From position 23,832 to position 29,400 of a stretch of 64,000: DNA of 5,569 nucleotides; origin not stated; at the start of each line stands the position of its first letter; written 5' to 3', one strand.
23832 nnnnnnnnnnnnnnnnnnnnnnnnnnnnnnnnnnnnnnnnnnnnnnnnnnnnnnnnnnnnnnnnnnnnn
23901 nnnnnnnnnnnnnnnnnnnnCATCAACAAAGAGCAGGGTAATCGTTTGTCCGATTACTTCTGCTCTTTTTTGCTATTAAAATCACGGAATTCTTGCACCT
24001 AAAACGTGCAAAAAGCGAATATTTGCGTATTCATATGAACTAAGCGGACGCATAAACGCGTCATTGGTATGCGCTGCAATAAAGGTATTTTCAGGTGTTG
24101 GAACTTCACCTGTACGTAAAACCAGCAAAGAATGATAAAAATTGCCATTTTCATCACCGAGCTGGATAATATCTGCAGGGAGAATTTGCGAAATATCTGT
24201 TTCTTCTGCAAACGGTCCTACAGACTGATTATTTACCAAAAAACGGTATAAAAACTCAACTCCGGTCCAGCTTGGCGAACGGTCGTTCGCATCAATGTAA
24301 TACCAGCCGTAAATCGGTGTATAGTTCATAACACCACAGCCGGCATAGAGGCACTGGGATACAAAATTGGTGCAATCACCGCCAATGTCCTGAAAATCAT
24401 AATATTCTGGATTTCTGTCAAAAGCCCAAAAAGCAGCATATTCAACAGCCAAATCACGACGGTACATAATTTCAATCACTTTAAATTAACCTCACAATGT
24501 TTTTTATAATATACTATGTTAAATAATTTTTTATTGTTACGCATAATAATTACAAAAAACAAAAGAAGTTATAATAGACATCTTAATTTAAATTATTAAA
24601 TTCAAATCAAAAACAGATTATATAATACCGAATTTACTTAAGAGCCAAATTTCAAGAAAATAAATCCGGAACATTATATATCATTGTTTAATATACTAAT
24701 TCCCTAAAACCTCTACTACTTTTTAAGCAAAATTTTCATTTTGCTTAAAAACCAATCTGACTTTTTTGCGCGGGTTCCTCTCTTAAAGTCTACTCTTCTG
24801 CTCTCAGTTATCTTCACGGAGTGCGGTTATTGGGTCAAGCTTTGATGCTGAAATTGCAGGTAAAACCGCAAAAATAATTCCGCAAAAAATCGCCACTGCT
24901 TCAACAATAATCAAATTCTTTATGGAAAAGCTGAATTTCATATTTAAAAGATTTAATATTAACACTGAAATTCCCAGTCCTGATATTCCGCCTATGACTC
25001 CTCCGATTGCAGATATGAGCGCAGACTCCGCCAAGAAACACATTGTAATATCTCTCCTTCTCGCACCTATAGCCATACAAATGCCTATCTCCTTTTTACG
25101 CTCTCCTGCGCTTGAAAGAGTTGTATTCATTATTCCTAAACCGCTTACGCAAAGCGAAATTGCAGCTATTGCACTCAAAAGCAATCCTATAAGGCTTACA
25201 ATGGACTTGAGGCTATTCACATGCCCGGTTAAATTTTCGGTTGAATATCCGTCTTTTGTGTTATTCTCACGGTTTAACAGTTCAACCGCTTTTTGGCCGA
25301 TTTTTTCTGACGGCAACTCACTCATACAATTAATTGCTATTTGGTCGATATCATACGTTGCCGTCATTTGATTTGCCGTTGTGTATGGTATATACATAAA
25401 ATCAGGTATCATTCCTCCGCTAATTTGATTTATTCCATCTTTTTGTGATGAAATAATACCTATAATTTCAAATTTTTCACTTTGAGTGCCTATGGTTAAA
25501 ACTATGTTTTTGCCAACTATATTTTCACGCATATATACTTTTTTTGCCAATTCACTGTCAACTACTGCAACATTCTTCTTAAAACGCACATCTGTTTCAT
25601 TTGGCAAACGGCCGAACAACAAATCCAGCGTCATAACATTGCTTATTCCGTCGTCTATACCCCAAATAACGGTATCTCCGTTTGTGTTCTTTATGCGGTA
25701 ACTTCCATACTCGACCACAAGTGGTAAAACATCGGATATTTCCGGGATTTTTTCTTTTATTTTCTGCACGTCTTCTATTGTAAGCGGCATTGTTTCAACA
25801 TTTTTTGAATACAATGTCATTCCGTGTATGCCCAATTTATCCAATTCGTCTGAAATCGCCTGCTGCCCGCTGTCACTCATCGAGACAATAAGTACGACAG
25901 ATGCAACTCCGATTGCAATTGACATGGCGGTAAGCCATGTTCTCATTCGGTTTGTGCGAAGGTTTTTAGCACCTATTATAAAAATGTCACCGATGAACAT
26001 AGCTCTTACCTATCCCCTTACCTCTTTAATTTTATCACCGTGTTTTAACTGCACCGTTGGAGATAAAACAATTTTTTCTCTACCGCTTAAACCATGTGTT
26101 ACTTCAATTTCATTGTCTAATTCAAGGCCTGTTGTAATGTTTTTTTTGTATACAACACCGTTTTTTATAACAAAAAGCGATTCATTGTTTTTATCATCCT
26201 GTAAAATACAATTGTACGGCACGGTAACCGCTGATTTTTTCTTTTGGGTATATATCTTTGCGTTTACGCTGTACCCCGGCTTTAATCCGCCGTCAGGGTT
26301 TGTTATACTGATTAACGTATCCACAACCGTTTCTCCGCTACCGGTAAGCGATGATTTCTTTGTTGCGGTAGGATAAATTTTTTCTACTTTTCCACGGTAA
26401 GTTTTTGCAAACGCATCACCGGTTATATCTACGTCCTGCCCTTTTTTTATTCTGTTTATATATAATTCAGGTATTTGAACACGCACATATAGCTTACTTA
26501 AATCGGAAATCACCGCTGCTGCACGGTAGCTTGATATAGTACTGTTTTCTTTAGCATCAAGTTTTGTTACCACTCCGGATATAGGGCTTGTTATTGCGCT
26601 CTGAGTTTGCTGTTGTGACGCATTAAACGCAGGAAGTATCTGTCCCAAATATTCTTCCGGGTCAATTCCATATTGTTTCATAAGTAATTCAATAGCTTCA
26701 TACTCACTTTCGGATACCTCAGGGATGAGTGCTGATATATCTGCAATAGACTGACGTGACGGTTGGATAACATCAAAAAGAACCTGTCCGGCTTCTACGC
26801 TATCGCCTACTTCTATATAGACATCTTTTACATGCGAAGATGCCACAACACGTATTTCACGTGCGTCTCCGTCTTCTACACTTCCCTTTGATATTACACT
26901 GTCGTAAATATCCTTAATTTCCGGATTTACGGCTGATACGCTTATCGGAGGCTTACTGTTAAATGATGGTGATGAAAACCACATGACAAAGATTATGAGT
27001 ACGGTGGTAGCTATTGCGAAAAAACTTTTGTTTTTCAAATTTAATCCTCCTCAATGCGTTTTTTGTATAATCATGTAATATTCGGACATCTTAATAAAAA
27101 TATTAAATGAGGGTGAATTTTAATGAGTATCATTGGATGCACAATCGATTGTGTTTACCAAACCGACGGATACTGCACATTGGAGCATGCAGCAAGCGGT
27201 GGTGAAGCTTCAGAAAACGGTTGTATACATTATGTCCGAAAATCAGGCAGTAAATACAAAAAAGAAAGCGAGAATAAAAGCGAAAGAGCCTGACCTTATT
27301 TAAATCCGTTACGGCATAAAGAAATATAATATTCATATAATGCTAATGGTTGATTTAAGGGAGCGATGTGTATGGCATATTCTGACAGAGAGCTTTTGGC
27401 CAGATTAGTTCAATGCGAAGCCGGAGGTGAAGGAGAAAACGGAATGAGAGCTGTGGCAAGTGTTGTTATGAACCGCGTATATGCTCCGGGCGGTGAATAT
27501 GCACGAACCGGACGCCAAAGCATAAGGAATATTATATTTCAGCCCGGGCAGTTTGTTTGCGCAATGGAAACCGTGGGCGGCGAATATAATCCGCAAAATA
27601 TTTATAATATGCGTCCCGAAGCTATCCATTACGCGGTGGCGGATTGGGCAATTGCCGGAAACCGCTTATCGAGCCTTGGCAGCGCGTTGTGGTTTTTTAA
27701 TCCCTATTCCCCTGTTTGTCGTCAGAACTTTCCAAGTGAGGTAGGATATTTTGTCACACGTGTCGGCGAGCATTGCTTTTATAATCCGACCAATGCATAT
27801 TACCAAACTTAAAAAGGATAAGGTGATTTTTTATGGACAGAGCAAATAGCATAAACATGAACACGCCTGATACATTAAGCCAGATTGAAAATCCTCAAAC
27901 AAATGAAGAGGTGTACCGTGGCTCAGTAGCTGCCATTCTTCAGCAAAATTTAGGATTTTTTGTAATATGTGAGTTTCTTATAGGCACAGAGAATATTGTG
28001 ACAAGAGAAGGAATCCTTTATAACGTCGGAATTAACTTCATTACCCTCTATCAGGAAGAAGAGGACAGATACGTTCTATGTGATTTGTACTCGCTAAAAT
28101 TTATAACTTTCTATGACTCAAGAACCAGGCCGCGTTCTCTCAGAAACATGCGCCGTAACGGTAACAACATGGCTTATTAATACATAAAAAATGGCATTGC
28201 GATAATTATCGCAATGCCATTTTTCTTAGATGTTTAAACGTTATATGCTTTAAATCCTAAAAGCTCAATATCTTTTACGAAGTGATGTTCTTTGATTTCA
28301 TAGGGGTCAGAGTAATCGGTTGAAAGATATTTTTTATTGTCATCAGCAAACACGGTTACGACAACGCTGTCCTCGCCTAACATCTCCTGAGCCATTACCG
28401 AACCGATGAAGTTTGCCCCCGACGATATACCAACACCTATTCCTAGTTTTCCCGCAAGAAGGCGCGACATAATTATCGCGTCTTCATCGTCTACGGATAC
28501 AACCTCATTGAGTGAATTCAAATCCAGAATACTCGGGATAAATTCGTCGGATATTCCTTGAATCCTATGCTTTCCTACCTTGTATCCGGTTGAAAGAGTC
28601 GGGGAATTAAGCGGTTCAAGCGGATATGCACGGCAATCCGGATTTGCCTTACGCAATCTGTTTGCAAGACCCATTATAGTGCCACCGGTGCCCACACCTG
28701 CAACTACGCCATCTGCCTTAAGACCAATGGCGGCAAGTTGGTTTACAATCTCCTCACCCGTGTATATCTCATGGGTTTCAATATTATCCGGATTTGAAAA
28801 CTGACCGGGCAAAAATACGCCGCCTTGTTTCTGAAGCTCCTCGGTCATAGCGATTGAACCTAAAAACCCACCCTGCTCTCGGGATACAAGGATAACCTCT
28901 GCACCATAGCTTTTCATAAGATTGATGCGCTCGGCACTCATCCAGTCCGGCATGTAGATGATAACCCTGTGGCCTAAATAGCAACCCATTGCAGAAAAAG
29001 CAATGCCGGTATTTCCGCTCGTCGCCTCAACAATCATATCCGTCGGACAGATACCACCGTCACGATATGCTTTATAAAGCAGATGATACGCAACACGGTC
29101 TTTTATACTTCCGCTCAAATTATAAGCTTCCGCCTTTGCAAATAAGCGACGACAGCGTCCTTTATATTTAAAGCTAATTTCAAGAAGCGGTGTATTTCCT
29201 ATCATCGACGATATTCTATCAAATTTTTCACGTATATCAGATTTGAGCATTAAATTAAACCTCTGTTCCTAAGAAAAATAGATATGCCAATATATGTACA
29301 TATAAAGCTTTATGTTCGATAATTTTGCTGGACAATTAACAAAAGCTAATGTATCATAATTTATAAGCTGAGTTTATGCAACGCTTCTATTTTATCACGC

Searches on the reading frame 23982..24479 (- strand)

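Call 3: search_protein_families(library=ncbifam, proteins=[window:23982-24479:-], max_evalue=0.01)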
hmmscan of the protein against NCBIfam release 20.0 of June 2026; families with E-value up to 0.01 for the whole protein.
window:23982-24479:- (165 aa): 0 families

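Call 4: search_protein_families(library=pfam, proteins=[window:23982-24479:-], max_evalue=0.01)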
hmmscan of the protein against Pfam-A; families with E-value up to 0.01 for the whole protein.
window:23982-24479:- (165 aa): 1 family
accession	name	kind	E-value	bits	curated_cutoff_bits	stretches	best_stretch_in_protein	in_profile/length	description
PF12671.13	Amidase_6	-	2e-31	109.8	23.2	1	6-156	2-159/163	Putative amidase domain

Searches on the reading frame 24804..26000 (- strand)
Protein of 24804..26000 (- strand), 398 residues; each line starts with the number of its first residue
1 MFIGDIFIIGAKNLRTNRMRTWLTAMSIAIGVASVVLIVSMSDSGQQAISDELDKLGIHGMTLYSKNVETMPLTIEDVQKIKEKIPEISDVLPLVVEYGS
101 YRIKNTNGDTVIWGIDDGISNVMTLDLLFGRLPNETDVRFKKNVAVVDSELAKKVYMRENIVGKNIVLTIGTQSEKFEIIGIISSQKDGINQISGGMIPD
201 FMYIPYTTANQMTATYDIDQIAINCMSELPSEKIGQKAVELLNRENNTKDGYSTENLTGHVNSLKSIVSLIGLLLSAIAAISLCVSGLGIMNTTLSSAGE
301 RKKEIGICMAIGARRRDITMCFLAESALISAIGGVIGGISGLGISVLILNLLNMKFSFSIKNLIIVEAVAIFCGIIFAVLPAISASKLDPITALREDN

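Call 27: search_protein_families(library=pfam, proteins=[window:24804-26000:-], max_evalue=0.00001)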
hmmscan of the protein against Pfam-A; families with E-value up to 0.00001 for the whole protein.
window:24804-26000:- (398 aa): 2 families
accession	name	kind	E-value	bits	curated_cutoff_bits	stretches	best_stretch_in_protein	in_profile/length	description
PF12704.14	MacB_PCD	-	8.2e-29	101.8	27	1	21-225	1-191/207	MacB-like periplasmic core domain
PF02687.27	FtsX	-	3.8e-18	66.1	25.5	1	277-390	2-120/120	FtsX-like permease C-terminal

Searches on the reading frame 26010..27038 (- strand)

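Call 27: search_protein_families(library=pfam, proteins=[window:26010-27038:-], max_evalue=0.00001)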
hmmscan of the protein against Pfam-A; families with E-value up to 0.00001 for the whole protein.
window:26010-27038:- (342 aa): 3 families
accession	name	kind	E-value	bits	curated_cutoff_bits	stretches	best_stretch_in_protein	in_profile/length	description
PF16576.10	HlyD_D23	-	3.7e-20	72.6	30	1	59-256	19-212/214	Barrel-sandwich domain of CusB or HlyD membrane-fusion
PF13437.12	HlyD_3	-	1.2e-17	65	22.2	1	149-255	2-106/106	HlyD family secretion protein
PF13533.13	Biotin_lipoyl_2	-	4.7e-06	26.7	29.8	0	67-88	8-29/32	Biotin-lipoyl like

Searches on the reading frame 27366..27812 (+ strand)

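Call 27: search_protein_families(library=pfam, proteins=[window:27366-27812:+], max_evalue=0.00001)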
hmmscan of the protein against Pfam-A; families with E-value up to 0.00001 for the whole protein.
window:27366-27812:+ (148 aa): 1 family
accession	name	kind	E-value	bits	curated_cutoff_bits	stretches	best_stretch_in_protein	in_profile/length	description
PF07486.17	Hydrolase_2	-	6.6e-21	75.3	27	1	21-139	1-100/100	Cell Wall Hydrolase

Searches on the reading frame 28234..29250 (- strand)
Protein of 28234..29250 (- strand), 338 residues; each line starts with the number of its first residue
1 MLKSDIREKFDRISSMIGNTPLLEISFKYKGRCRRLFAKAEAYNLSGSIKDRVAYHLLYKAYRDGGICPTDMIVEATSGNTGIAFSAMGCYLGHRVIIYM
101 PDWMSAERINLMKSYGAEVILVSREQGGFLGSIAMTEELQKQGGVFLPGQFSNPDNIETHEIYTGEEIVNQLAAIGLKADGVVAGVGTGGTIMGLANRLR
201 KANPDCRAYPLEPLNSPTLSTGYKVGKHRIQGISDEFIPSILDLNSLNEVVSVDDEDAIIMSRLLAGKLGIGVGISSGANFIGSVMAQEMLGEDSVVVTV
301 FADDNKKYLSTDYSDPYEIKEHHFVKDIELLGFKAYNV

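Call 27: search_protein_families(library=pfam, proteins=[window:28234-29250:-], max_evalue=0.00001)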
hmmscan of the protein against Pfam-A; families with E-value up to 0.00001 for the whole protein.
window:28234-29250:- (338 aa): 1 family
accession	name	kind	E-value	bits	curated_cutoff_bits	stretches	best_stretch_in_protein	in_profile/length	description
PF00291.31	PALP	-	4.1e-66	223.7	35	1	13-302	1-294/295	Pyridoxal-phosphate dependent enzyme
